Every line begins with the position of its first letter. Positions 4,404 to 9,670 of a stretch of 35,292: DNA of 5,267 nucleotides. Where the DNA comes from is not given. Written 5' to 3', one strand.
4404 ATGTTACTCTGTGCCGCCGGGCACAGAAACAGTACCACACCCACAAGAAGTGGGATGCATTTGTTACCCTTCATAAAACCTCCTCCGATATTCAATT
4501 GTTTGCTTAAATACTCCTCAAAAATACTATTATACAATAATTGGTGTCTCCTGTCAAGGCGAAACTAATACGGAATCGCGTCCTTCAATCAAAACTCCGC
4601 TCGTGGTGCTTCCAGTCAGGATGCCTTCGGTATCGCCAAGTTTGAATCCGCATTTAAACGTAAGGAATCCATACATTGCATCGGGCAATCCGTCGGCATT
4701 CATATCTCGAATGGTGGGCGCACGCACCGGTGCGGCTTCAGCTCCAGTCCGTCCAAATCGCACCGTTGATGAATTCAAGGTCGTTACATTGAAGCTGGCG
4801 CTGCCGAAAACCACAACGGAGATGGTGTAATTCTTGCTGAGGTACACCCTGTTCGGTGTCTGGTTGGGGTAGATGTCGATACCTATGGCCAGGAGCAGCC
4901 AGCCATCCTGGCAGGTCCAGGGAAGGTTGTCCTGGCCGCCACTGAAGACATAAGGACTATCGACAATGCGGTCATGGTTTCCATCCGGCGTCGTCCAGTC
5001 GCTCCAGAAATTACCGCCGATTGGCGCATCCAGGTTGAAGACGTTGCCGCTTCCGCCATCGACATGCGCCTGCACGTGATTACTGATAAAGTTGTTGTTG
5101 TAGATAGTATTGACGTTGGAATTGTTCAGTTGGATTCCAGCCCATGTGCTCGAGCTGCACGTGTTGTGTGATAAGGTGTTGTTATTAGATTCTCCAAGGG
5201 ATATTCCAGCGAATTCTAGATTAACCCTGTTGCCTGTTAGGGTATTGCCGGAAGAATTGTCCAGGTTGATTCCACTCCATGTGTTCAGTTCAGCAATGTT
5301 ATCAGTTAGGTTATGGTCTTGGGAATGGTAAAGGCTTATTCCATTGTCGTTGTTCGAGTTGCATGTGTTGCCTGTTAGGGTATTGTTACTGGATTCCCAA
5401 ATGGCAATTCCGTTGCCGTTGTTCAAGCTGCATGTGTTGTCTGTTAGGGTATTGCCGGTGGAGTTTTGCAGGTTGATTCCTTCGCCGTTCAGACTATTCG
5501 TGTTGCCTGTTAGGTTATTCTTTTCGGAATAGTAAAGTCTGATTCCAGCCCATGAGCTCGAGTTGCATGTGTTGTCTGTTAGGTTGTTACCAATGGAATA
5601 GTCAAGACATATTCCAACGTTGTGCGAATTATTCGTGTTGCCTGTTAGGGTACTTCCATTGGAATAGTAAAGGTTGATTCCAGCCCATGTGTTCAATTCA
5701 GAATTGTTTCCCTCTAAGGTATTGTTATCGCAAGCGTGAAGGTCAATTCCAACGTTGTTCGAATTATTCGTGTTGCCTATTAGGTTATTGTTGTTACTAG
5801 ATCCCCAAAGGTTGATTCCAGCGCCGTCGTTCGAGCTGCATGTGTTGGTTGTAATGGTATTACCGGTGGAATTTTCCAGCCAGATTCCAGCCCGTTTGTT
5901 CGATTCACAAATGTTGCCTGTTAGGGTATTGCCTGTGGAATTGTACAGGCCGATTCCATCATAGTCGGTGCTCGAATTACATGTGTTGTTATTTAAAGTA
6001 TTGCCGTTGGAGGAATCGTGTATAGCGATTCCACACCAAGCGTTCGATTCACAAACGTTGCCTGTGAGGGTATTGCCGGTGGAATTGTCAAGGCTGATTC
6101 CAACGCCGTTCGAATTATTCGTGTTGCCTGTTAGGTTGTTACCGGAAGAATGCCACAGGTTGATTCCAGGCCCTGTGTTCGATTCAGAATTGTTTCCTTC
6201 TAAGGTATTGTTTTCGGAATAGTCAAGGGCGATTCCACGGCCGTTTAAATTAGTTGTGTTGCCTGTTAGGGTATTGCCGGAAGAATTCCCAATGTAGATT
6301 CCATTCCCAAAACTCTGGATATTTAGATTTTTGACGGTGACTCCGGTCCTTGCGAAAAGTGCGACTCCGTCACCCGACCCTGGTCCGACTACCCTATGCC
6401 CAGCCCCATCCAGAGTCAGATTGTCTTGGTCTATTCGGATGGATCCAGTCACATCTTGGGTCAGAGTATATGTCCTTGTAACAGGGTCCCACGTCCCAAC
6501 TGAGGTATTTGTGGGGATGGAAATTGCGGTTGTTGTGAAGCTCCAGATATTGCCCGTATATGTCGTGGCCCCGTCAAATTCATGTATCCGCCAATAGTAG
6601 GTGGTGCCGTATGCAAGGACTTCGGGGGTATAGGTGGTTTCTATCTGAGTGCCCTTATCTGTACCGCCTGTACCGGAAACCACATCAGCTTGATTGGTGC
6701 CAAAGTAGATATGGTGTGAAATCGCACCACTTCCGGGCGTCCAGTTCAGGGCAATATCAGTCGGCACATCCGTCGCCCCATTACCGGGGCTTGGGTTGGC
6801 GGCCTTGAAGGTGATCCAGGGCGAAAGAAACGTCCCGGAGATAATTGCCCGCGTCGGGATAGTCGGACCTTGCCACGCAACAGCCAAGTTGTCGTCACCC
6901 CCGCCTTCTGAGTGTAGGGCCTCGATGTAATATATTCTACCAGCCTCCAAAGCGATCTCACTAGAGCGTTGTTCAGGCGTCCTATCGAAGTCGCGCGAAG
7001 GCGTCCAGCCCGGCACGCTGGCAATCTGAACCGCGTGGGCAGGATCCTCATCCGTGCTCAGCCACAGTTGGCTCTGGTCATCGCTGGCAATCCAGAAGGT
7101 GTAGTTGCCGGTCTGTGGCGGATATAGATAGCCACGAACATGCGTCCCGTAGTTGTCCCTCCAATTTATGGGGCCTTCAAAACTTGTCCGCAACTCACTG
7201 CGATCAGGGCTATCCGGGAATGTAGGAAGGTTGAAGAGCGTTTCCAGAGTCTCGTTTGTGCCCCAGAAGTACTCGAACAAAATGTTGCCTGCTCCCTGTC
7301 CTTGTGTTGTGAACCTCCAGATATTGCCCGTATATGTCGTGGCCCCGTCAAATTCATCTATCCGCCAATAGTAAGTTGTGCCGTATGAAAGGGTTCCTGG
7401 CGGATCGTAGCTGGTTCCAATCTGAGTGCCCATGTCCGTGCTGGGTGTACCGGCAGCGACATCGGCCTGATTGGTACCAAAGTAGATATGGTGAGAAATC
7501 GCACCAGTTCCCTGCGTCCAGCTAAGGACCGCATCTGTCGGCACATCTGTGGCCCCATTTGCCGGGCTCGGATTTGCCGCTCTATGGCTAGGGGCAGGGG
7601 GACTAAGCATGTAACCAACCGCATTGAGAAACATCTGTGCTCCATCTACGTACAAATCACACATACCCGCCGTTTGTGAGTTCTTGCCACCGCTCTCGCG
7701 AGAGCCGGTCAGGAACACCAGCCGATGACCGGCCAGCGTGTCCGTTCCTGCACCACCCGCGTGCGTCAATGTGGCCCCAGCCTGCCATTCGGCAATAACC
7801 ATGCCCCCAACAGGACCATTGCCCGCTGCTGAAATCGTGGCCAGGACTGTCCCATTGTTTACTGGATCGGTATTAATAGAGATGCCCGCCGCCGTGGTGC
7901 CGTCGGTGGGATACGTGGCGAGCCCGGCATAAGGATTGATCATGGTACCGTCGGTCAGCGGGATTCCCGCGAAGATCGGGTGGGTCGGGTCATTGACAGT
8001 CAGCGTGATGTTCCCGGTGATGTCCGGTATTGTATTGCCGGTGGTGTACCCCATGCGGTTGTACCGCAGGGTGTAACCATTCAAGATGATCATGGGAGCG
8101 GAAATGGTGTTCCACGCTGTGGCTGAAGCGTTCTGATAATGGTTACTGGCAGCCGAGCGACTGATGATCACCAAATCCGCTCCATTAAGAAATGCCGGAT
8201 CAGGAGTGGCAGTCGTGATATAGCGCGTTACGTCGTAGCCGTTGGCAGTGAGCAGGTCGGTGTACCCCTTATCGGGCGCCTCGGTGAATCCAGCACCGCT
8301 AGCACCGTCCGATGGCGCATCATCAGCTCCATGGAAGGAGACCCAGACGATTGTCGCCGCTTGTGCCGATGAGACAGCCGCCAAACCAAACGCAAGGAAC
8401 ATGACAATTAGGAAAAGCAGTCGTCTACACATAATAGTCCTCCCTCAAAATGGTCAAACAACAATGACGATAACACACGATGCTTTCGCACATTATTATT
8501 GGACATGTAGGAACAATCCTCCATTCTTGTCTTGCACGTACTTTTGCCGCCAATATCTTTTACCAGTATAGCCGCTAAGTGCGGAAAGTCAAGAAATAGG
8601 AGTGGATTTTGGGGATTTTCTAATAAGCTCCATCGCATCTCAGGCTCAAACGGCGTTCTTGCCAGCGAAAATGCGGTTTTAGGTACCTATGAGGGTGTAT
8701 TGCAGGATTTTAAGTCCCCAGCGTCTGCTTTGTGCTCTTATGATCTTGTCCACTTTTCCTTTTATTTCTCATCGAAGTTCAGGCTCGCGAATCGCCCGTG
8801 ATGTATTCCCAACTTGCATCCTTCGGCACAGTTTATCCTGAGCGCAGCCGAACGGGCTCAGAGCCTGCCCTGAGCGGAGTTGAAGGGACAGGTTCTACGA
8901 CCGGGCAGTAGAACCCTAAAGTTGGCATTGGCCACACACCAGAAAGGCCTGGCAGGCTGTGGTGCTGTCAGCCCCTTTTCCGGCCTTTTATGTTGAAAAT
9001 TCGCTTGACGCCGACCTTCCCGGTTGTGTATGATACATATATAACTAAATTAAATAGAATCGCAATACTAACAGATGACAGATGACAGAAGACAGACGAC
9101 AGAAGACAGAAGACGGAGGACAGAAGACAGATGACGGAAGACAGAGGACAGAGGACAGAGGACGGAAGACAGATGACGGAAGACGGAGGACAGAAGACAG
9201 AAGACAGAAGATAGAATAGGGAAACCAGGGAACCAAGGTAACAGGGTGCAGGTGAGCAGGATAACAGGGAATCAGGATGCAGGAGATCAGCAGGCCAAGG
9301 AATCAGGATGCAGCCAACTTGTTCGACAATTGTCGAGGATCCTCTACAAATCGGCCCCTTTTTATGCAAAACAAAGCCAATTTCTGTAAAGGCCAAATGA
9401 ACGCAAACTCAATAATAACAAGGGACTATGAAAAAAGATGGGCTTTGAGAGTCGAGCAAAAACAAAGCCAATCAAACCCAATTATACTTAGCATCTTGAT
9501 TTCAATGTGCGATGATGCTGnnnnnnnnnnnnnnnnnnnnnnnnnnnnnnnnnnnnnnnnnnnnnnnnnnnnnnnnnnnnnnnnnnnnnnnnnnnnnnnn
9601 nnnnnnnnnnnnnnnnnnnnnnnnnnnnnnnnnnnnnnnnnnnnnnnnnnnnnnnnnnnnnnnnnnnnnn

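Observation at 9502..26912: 17-kb single-strand T2SS/T4P hybrid cluster with a four-gene signalling cassette inserted between secretin and ATPase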

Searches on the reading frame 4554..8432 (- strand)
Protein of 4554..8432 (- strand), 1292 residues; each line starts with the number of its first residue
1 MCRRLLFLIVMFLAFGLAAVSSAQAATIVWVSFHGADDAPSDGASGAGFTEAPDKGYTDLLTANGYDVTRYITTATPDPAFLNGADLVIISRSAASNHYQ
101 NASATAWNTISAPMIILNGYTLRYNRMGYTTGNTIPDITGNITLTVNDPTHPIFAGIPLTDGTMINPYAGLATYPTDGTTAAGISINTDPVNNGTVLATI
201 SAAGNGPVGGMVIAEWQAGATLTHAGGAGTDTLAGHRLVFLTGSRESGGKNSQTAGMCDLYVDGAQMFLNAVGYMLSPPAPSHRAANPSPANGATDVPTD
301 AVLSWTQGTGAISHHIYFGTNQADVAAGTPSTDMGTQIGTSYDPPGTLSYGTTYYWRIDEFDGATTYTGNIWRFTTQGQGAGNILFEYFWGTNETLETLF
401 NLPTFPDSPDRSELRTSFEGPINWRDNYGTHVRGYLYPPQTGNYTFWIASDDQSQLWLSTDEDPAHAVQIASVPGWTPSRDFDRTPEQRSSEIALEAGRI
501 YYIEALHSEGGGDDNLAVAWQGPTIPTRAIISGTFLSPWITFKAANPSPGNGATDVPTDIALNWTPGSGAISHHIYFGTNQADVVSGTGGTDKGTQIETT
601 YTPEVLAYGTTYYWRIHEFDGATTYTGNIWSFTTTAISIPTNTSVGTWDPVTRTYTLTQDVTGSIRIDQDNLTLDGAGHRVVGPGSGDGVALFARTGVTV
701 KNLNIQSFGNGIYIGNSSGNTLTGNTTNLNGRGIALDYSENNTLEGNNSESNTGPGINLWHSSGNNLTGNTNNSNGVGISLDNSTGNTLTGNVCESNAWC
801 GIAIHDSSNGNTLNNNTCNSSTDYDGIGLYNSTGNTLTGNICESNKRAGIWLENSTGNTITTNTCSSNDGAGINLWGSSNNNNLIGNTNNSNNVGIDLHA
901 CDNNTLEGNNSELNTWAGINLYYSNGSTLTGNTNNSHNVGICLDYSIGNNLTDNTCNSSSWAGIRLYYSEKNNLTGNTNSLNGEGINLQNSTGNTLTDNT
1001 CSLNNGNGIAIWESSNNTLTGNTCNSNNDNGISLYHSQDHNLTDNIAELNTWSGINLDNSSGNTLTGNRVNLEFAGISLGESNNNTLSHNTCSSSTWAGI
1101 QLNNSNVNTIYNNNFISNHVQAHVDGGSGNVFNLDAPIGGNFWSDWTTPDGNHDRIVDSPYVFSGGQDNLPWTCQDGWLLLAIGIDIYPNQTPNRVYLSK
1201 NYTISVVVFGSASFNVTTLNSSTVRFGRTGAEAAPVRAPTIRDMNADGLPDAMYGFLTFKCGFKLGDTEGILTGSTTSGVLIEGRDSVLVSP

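Call 5: search_protein_families(library=pfam, proteins=[window:4554-8432:-], max_evalue=0.01)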
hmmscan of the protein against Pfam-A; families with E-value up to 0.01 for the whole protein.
window:4554-8432:- (1292 aa): 4 families
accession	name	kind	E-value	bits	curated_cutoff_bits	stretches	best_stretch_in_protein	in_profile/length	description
PF05048.19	NosD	-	1.5e-71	240.7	23.6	5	1004-1146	58-210/212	Periplasmic copper-binding protein (NosD)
PF13229.12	Beta_helix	-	3.9e-47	160.3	25.9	4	689-821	2-137/158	Right handed beta helix region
PF07691.17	PA14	-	1.6e-11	44.7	24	1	426-530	44-143/147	PA14 domain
PF10528.15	GLEYA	-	2.3e-06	28.3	26.2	1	431-517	4-86/91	GLEYA domain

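Call 88: search_protein_families(library=ncbifam, proteins=[window:4554-8432:-], max_evalue=0.00001)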
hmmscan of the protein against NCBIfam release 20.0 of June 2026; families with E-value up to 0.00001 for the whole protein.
window:4554-8432:- (1292 aa): 2 families
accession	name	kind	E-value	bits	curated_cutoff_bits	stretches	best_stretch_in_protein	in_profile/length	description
TIGR03804.1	para_beta_helix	repeat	9.3e-68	223.7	19.45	9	826-869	1-43/44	parallel beta-helix repeat protein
TIGR04247.1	NosD_copper_fam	subfamily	1.7e-39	135.5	300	3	963-1175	129-340/377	nitrous oxide reductase family maturation protein NosD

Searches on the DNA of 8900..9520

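Call 97: search_rna_families(source=window, start=8900, end=9520, threshold=evalue, max_evalue=10)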
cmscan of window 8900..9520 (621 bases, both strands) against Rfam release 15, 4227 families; matches with E-value up to 10: 0.
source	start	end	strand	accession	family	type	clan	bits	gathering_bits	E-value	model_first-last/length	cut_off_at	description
